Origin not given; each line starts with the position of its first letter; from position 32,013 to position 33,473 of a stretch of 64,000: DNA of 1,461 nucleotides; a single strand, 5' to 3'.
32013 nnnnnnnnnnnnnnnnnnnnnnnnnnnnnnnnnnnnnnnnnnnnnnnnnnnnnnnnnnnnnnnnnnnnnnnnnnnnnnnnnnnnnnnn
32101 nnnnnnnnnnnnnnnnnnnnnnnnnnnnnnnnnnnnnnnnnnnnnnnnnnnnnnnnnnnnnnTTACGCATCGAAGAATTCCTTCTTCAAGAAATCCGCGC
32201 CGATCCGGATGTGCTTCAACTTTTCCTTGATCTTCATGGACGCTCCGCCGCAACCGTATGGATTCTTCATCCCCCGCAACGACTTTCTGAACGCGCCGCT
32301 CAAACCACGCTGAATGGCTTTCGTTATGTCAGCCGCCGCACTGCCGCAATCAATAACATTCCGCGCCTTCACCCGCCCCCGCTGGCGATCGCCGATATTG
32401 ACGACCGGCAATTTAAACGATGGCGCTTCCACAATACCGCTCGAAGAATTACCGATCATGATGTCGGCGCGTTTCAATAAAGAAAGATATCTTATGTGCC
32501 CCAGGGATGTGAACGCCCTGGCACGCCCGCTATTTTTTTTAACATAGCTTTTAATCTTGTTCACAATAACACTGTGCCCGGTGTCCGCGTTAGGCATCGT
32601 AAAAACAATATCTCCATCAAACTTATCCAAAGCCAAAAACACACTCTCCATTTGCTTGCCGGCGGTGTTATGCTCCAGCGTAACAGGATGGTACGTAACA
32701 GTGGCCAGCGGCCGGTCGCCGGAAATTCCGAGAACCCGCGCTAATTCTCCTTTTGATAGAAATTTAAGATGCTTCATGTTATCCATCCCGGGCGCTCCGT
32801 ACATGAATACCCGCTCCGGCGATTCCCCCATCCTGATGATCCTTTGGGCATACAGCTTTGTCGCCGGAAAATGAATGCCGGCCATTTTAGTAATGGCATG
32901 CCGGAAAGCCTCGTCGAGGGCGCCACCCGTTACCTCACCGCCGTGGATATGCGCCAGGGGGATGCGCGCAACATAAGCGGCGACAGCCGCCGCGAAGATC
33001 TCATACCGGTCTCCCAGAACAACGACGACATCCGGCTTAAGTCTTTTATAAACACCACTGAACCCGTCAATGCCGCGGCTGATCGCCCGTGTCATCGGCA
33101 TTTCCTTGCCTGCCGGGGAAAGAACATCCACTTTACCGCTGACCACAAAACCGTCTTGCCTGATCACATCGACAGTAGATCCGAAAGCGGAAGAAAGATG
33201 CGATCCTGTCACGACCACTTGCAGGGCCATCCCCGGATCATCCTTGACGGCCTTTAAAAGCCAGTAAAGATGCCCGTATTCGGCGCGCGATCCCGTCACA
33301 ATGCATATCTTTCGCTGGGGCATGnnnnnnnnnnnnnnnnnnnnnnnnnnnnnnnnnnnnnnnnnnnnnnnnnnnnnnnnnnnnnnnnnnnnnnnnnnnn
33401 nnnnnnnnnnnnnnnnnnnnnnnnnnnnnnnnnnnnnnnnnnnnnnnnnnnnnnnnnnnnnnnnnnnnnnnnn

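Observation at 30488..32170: NeuD/PglD-type acetyltransferase fused in-frame to a NeuB-family synthase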

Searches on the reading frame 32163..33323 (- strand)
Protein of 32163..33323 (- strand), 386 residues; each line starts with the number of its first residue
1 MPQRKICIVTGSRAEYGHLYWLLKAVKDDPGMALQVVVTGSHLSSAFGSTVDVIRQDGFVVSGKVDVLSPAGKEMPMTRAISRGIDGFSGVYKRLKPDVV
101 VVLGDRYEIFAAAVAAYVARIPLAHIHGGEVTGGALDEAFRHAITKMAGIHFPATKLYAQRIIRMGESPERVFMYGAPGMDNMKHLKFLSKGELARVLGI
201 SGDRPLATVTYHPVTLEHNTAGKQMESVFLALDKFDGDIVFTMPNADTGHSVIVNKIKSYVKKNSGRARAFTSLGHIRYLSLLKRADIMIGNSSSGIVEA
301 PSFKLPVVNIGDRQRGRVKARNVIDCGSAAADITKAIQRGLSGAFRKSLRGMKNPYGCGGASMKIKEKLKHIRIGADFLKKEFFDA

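Call 6: search_protein_families(library=ncbifam, proteins=[window:32163-33323:-], max_evalue=0.00001)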
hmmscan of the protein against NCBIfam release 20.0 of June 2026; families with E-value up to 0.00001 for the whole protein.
window:32163-33323:- (386 aa): 2 families
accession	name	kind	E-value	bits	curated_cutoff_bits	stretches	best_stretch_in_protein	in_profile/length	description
TIGR03568.1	NeuC_NnaA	equivalog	5.5e-137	456.5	235.9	1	4-367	1-363/365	UDP-N-acetylglucosamine 2-epimerase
TIGR00236.1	wecB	equivalog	1.5e-30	106.6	210.15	1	5-371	2-364/366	non-hydrolyzing UDP-N-acetylglucosamine 2-epimerase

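Call 7: search_protein_families(library=pfam, proteins=[window:32163-33323:-], max_evalue=0.00001)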
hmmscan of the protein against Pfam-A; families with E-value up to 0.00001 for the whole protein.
window:32163-33323:- (386 aa): 1 family
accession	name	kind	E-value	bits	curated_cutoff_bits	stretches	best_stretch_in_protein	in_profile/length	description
PF02350.25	Epimerase_2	-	3e-83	280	30.6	1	24-370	1-347/347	UDP-N-acetylglucosamine 2-epimerase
